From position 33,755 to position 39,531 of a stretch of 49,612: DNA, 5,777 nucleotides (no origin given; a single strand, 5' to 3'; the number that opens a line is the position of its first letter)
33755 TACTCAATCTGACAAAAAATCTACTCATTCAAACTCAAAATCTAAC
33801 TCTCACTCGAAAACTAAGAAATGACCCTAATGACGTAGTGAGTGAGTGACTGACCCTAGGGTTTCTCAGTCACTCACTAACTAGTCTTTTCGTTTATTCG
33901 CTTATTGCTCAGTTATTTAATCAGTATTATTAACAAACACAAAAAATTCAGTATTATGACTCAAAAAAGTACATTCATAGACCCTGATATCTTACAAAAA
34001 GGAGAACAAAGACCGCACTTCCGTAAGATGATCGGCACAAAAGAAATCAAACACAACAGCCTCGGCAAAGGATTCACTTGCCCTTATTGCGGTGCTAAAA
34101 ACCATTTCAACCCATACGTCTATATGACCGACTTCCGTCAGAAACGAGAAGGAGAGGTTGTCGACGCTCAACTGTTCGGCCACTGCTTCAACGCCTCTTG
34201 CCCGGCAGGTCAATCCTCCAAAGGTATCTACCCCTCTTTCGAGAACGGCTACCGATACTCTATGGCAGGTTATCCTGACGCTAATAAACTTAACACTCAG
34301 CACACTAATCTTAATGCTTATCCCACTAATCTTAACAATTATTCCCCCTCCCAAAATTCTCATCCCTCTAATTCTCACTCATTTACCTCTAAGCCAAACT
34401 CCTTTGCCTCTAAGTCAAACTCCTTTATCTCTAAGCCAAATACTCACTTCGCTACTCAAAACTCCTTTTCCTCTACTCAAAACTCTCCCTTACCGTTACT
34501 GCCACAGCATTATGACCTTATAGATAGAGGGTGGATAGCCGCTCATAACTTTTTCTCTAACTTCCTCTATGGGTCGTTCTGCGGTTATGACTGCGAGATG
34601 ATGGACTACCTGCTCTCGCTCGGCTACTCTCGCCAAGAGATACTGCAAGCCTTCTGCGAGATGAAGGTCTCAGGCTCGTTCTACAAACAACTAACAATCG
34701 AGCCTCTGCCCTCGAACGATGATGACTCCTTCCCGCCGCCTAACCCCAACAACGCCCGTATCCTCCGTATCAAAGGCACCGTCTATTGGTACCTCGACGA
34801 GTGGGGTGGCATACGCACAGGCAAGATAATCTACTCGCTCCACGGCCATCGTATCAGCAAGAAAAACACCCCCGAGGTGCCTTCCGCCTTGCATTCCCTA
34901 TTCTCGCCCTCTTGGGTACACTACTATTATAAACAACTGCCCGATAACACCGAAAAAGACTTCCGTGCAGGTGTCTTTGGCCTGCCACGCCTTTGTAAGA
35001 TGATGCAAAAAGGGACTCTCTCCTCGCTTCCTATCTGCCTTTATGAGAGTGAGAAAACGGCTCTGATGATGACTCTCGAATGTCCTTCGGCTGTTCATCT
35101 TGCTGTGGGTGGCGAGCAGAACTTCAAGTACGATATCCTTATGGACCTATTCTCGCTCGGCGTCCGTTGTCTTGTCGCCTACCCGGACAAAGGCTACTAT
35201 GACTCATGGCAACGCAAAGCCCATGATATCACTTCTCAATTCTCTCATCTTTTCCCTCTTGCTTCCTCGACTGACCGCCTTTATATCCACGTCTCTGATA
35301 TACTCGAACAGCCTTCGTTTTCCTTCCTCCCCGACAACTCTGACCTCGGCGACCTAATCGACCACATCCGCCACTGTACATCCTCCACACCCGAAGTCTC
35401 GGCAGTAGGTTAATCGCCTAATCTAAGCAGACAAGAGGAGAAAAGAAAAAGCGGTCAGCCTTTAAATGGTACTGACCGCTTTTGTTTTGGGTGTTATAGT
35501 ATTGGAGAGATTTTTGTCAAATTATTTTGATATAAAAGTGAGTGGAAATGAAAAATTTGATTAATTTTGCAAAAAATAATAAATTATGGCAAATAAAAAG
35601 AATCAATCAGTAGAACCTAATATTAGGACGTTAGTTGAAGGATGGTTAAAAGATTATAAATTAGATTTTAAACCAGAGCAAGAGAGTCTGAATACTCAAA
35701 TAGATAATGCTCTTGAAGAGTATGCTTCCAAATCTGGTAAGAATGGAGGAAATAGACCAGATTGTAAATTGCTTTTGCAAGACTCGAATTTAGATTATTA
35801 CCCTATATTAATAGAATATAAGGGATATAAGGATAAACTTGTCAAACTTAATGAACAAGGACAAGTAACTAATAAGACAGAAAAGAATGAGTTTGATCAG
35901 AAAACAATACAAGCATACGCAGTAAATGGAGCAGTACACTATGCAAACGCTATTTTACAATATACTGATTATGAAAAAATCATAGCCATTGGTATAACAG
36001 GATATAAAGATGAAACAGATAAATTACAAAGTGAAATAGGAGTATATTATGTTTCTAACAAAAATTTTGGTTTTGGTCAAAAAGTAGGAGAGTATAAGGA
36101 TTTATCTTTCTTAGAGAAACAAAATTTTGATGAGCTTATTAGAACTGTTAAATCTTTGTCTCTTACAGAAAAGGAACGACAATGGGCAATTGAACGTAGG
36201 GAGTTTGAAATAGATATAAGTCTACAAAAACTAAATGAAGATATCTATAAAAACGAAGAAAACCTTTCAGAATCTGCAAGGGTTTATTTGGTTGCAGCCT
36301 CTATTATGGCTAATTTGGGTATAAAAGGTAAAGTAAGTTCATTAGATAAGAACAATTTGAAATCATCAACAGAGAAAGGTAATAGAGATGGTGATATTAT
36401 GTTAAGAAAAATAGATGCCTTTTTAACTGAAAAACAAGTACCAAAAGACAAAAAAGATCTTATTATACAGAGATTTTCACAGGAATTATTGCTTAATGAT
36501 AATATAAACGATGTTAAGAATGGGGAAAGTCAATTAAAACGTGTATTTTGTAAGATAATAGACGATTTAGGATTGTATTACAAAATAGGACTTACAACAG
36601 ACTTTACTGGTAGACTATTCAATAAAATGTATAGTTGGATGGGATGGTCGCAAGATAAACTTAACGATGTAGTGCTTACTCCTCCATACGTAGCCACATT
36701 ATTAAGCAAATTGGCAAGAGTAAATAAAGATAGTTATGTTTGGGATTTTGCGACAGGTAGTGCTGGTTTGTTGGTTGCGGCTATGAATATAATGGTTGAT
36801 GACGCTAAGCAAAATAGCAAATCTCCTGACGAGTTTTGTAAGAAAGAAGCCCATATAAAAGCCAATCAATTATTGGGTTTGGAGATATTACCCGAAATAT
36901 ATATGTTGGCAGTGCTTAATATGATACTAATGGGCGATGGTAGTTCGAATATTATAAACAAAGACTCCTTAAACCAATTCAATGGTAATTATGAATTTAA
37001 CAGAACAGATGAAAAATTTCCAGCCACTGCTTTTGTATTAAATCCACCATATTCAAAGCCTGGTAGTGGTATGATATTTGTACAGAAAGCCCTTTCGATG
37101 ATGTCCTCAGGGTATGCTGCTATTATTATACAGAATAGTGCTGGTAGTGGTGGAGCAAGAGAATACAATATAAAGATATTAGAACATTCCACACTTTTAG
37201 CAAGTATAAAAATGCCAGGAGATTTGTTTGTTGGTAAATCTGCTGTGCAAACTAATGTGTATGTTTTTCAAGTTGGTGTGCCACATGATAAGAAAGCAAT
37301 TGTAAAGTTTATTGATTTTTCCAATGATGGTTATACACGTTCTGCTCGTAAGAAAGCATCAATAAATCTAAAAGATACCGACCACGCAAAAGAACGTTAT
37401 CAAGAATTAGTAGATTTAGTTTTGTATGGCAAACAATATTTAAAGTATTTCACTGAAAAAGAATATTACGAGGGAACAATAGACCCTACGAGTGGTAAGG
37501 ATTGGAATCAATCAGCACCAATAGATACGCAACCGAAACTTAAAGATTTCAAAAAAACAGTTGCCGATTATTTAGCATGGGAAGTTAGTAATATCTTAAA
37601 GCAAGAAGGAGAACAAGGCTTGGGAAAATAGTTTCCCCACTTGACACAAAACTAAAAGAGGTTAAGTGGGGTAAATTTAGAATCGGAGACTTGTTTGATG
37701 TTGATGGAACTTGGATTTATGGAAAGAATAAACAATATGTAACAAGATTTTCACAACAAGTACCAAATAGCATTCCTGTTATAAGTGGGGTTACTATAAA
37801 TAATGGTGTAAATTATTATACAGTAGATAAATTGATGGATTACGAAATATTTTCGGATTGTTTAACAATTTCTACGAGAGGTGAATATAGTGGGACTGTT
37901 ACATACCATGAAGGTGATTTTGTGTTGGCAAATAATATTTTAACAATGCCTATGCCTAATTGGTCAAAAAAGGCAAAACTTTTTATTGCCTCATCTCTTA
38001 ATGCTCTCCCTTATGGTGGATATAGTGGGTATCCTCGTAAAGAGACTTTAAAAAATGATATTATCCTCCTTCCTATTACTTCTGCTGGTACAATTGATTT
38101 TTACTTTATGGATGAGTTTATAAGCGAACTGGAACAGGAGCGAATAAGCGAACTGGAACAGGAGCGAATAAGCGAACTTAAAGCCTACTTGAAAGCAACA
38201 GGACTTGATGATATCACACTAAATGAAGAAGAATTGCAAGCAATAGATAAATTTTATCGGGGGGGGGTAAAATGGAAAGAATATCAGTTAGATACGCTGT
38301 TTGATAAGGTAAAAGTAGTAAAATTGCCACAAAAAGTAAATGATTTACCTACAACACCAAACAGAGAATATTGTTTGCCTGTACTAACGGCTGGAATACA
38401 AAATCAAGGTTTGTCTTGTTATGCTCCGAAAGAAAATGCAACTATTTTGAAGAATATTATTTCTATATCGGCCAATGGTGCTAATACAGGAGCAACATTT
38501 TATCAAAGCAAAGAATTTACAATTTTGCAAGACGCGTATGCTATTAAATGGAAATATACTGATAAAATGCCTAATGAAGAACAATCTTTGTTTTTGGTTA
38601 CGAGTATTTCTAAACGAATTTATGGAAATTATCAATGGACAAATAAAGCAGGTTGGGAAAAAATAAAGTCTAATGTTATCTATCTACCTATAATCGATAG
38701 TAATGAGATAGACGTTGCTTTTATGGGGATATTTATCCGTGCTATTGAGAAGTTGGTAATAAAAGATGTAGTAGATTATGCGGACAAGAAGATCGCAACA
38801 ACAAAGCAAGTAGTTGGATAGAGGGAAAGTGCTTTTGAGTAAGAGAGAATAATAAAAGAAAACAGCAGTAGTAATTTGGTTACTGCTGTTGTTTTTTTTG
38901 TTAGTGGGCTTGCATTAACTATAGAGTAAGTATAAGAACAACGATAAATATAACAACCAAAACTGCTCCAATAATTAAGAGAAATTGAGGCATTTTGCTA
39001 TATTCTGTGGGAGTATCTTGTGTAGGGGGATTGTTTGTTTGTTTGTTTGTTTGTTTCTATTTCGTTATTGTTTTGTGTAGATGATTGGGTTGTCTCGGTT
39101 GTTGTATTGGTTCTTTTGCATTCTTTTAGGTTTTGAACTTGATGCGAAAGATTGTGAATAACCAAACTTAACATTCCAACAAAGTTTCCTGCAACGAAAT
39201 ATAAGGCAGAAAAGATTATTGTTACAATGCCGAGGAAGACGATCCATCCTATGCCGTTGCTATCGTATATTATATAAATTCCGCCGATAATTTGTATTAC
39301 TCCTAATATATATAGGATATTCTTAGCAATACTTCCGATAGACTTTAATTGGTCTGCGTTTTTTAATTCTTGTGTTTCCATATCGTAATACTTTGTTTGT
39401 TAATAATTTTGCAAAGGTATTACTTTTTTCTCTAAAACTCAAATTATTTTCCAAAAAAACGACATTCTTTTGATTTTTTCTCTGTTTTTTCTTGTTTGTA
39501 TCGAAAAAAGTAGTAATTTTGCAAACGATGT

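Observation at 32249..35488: RepA-like ATPase + zinc-finger/Toprim gene pair between two R-M systems, with no integrase, relaxase or origin genes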

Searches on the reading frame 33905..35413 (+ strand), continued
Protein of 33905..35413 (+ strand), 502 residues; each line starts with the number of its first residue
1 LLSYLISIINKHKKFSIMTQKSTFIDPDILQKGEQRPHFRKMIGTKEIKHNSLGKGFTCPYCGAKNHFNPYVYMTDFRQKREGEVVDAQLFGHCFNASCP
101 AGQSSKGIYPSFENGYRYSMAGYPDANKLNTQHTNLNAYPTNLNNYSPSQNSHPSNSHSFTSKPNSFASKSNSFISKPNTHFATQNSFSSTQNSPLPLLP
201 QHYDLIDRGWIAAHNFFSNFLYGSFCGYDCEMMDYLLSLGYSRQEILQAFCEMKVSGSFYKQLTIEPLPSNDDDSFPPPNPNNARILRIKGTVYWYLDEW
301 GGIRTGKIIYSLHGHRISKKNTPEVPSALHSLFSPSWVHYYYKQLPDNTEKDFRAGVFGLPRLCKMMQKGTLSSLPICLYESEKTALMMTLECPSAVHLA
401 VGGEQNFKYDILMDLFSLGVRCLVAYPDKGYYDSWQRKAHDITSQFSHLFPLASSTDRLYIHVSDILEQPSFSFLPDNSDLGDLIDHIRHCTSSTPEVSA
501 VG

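Call 66: search_protein_families(library=pfam, proteins=[L074:3919-5157:-, L074:5911-6969:+, L074:6987-7766:+, L074:11007-11552:+, L074:11725-12336:+, L074:14266-15402:-, L069:2410-3660:+, L069:3905-4903:+, L069:8953-9432:+, L069:11896-12630:+], max_evalue=0.001)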
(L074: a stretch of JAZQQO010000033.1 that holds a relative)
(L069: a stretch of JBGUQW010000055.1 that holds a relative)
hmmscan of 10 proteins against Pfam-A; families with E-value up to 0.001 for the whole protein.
L074:3919-5157:- (412 aa): 1 family
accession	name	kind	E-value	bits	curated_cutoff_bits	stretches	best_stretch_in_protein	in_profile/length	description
PF01139.22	RtcB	-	2.5e-55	188.8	27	1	40-394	14-425/426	tRNA-splicing ligase RtcB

L074:5911-6969:+ (352 aa): 4 families
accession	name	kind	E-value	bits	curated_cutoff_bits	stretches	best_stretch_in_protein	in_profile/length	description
PF06114.19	Peptidase_M78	-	9.9e-12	45.2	22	1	182-270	21-117/123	IrrE N-terminal-like domain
PF01381.28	HTH_3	-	8.9e-10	38.9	23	1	14-70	1-55/55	Helix-turn-helix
PF13560.12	HTH_31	-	1.3e-06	29.1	27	1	10-66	2-57/64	Helix-turn-helix domain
PF12844.13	HTH_19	-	1.2e-05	25.5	30.2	1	12-71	2-59/64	Helix-turn-helix domain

L074:6987-7766:+ (259 aa): 0 families

L074:11007-11552:+ (181 aa): 2 families
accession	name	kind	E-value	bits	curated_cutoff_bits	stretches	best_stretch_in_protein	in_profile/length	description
PF18291.6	HU-HIG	-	1.6e-16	60.9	26.2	1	9-126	8-115/125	HU domain fused to wHTH, Ig, or Glycine-rich motif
PF18840.6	LPD25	-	0.00058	20.9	27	0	114-168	7-59/97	Large polyvalent protein associated domain 25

L074:11725-12336:+ (203 aa): 0 families

L074:14266-15402:- (378 aa): 1 family
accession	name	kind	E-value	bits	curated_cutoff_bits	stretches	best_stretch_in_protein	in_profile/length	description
PF01757.29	Acyl_transf_3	-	2.7e-49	168.4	31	1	6-362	2-324/326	Acyltransferase domain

L069:2410-3660:+ (416 aa): 3 families
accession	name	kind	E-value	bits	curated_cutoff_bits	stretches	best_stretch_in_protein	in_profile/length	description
PF13173.12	AAA_14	-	2e-35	122.1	27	1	36-164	4-129/129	AAA domain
PF13635.12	DUF4143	-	1.2e-10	41.8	28.1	1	222-364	3-159/160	Domain of unknown function (DUF4143)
PF01637.24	ATPase_2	-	0.00045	20.5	33.2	0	27-84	13-68/225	ATPase domain predominantly from Archaea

L069:3905-4903:+ (332 aa): 4 families
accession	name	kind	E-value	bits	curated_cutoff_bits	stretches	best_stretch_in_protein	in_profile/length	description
PF13274.11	SocA_Panacea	-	1.1e-21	78.3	25.7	1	206-312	2-113/113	Antitoxin SocA-like, Panacea domain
PF12844.13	HTH_19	-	0.00018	21.8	30.2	1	75-111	3-40/64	Helix-turn-helix domain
PF15731.11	MqsA_antitoxin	-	0.00045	20.8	30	0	54-113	50-111/131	Antitoxin component of bacterial toxin-antitoxin system, MqsA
PF01381.28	HTH_3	-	0.00067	20.1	23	0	76-113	1-39/55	Helix-turn-helix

L069:8953-9432:+ (159 aa): 2 families
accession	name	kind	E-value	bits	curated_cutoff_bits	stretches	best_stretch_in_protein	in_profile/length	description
PF18291.6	HU-HIG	-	2.1e-19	70.3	26.2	1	1-113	1-113/125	HU domain fused to wHTH, Ig, or Glycine-rich motif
PF00216.26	Bac_DNA_binding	-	9e-05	23.1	22.4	1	35-83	4-52/90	Bacterial DNA-binding protein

L069:11896-12630:+ (244 aa): 3 families
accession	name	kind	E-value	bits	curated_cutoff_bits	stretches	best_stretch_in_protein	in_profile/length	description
PF03358.20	FMN_red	-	2.1e-26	92.8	24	1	16-135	2-119/152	NADPH-dependent FMN reductase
PF01035.26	DNA_binding_1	-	1.8e-20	73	27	1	150-224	4-81/81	6-O-methylguanine DNA methyltransferase, DNA binding domain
PF02525.22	Flavodoxin_2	-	5.2e-12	46.3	27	1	15-137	1-140/198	Flavodoxin-like fold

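Call 67: search_protein_families(library=pfam, proteins=[L011:2752-3966:+, L011:3966-6875:+, L011:7634-8350:+, L011:11574-12257:-, L011:12329-13426:+, L057:5800-6642:-, L057:4056-5750:-, L057:11542-12438:+, L057:12410-13513:+, L078:10913-11335:+], max_evalue=0.001)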
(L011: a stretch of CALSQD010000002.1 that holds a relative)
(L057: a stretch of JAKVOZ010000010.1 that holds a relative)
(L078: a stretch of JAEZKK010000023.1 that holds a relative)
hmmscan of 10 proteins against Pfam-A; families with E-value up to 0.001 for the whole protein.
L011:2752-3966:+ (404 aa): 1 family
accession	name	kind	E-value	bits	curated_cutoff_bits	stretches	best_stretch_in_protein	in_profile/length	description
PF01420.25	Methylase_S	-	3e-35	122.3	22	2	229-385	1-167/168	Type I restriction modification DNA specificity domain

L011:3966-6875:+ (969 aa): 6 families
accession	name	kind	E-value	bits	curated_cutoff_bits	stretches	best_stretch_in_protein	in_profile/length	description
PF18766.7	SWI2_SNF2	-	1.3e-72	244.4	26.7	1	278-503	1-219/221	SWI2/SNF2 ATPase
PF04313.20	HSDR_N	-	2.4e-34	119.4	25.1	1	3-203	3-196/198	Type I restriction enzyme R protein N terminus (HSDR_N)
PF04851.21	ResIII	-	2.2e-24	86.7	22.5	1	275-432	4-163/164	Type III restriction enzyme, res subunit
PF22679.2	T1R_D3-like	-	1.5e-18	68.1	27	1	594-665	83-156/158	Type I restriction enzyme subunit R domain 3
PF00270.35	DEAD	-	5e-06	26.8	26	1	302-432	21-161/167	DEAD/DEAH box helicase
PF00176.29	SNF2-rel_dom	-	0.00065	19.3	24.9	0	293-435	15-167/290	SNF2-related domain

L011:7634-8350:+ (238 aa): 1 family
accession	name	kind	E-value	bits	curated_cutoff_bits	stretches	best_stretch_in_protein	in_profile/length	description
PF20322.3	DUF6617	-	3.3e-12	46.6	27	1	133-236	207-314/316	Family of unknown function (DUF6617)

L011:11574-12257:- (227 aa): 8 families
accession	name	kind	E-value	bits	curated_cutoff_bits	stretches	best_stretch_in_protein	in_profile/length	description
PF13174.12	TPR_6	-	2.1e-09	37.8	26.3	0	107-131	2-26/33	Tetratricopeptide repeat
PF13432.12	TPR_16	-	5.2e-09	36.8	32.7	1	147-204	4-58/65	Tetratricopeptide repeat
PF07719.23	TPR_2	-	1.7e-07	31.2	27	0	105-128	1-24/34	Tetratricopeptide repeat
PF13428.12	TPR_14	-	4.3e-07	30.4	23.5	0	181-212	5-36/44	Tetratricopeptide repeat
PF13176.12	TPR_7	-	5e-07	29.7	27.9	0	146-171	5-32/36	Tetratricopeptide repeat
PF13181.12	TPR_8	-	3.4e-06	27.2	25.7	0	146-168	7-29/34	Tetratricopeptide repeat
PF25058.1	ARM_TT21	-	0.00028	21.3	27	0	148-207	65-124/155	Tetratricopeptide repeat protein 21 ARM repeat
PF25062.1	ARM_TT21_N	-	0.00037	20.7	40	1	97-203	92-194/222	Tetratricopeptide repeat protein 21 N-terminal ARM repeat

L011:12329-13426:+ (365 aa): 5 families
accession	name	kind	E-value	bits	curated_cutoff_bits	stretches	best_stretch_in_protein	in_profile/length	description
PF02463.25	SMC_N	-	8.2e-16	58.5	40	1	2-362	1-217/220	RecF/RecN/SMC N terminal domain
PF13476.12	AAA_23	-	2.9e-11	44.8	27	1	6-188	2-174/201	AAA domain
PF13175.12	AAA_15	-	3.8e-09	37.1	32.1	1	1-198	1-150/374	AAA ATPase domain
PF13304.12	AAA_21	-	6.1e-08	33.5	27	1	25-88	1-68/304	AAA domain, putative AbiEii toxin, Type IV TA system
PF13555.12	AAA_29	-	0.00012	22.2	27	1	4-54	2-55/61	P-loop containing region of AAA domain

L057:5800-6642:- (280 aa): 1 family
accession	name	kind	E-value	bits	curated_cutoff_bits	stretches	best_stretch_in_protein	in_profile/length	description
PF02569.21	Pantoate_ligase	-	3.5e-94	315.4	20.7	1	2-275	1-265/268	Pantoate-beta-alanine ligase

L057:4056-5750:- (564 aa): 3 families
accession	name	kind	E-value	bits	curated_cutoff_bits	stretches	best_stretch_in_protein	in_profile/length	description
PF07837.17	FTCD_N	-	1.2e-70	237.2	27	1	4-182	1-176/176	Formiminotransferase domain, N-terminal subdomain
PF04961.17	FTCD_C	-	6.8e-65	218.6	24.5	1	362-542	1-181/182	Formiminotransferase-cyclodeaminase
PF02971.19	FTCD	-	1.3e-59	200.7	24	1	184-348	1-145/145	Formiminotransferase domain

L057:11542-12438:+ (298 aa): 3 families
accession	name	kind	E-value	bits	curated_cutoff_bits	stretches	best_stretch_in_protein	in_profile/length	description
PF01555.25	N6_N4_Mtase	-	5.3e-62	210.1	26.7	1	28-246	1-218/221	DNA methylase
PF02384.22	N6_Mtase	-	0.00064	19.6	20.4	0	7-81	105-183/311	N-6 DNA Methylase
PF02086.21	MethyltransfD12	-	0.00069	19.9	22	0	21-93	169-240/253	D12 class N6 adenine-specific DNA methyltransferase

L057:12410-13513:+ (367 aa): 0 families

L078:10913-11335:+ (140 aa): 2 families
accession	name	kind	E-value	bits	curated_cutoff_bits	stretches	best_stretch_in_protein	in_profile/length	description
PF18291.6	HU-HIG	-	9.8e-23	81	26.2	1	1-123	1-123/125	HU domain fused to wHTH, Ig, or Glycine-rich motif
PF00216.26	Bac_DNA_binding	-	0.0005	20.7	22.4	1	33-87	2-56/90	Bacterial DNA-binding protein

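Call 96: search_protein_families(library=pfam, alignment_id=A10, max_evalue=0.00001)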
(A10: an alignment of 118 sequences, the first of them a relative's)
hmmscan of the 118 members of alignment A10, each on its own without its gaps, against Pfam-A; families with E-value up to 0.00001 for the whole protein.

A. member 1, L011:2752-3963:+ (404 aa): 1 family
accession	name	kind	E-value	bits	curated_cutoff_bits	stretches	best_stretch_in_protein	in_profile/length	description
PF01420.25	Methylase_S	-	3e-35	122.3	22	2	229-385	1-167/168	Type I restriction modification DNA specificity domain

B. families by the number of members that match (of 118 scanned): 131 families (the first 25 are shown)
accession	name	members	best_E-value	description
PF18291.6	HU-HIG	5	5.3e-23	HU domain fused to wHTH, Ig, or Glycine-rich motif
PF13173.12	AAA_14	3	2e-35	AAA domain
PF13274.11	SocA_Panacea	3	2.1e-22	Antitoxin SocA-like, Panacea domain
PF07944.18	Beta-AFase-like_GH127_cat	2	1.8e-112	Beta-L-arabinofuranosidase, GH127 catalytic domain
PF18766.7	SWI2_SNF2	2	1.3e-72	SWI2/SNF2 ATPase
PF05960.17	DUF885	2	3e-46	Bacterial protein of unknown function (DUF885)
PF01420.25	Methylase_S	2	3e-35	Type I restriction modification DNA specificity domain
PF04313.20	HSDR_N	2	2.4e-34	Type I restriction enzyme R protein N terminus (HSDR_N)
PF13635.12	DUF4143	2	1.6e-28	Domain of unknown function (DUF4143)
PF20736.2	Glyco_hydro127M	2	2.9e-25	Beta-L-arabinofuranosidase, GH127 middle domain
PF04851.21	ResIII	2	2.2e-24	Type III restriction enzyme, res subunit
PF20737.2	Glyco_hydro127C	2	2.6e-24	Glycoside hydrolase family 127 C-terminal domain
PF22679.2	T1R_D3-like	2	1.5e-18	Type I restriction enzyme subunit R domain 3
PF02518.31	HATPase_c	2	3.5e-17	Histidine kinase-, DNA gyrase B-, and HSP90-like ATPase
PF11954.13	DUF3471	2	8.9e-12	Domain of unknown function (DUF3471)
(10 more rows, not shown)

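Call 101: search_solved_structures(query=A5, max_evalue=10)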
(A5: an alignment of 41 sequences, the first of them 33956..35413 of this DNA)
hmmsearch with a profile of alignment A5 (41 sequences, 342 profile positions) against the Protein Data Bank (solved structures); distinct sequences matched with E-value up to 10: 1.
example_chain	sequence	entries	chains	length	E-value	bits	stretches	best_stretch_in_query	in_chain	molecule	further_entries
1kag_A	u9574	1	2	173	1.1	11.5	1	219-311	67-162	Shikimate kinase I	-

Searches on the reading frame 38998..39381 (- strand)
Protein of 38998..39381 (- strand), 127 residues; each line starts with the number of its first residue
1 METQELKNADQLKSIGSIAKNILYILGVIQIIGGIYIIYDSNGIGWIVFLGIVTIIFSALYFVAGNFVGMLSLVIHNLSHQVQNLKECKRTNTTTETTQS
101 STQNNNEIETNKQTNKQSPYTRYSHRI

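Call 5: search_protein_families(library=pfam, proteins=[window:38998-39381:-], max_evalue=0.001)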
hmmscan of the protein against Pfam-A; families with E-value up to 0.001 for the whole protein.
window:38998-39381:- (127 aa): 0 families

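Call 11: search_protein_families(library=ncbifam, proteins=[window:38998-39381:-], max_evalue=0.1)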
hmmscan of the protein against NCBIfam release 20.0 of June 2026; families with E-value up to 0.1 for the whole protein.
window:38998-39381:- (127 aa): 3 families
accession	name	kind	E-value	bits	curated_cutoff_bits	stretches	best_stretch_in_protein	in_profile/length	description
NF033169.1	lipo_LIC10494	subfamily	0.0051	16.2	70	1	62-117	57-111/223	lipoprotein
NF046000.1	MAG1210_fam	subfamily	0.0082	14.8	275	1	5-99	51-144/550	MAG1210 family protein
NF041635.1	STM3941_fam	subfamily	0.031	14.2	40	1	18-64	2-51/157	STM3941 family protein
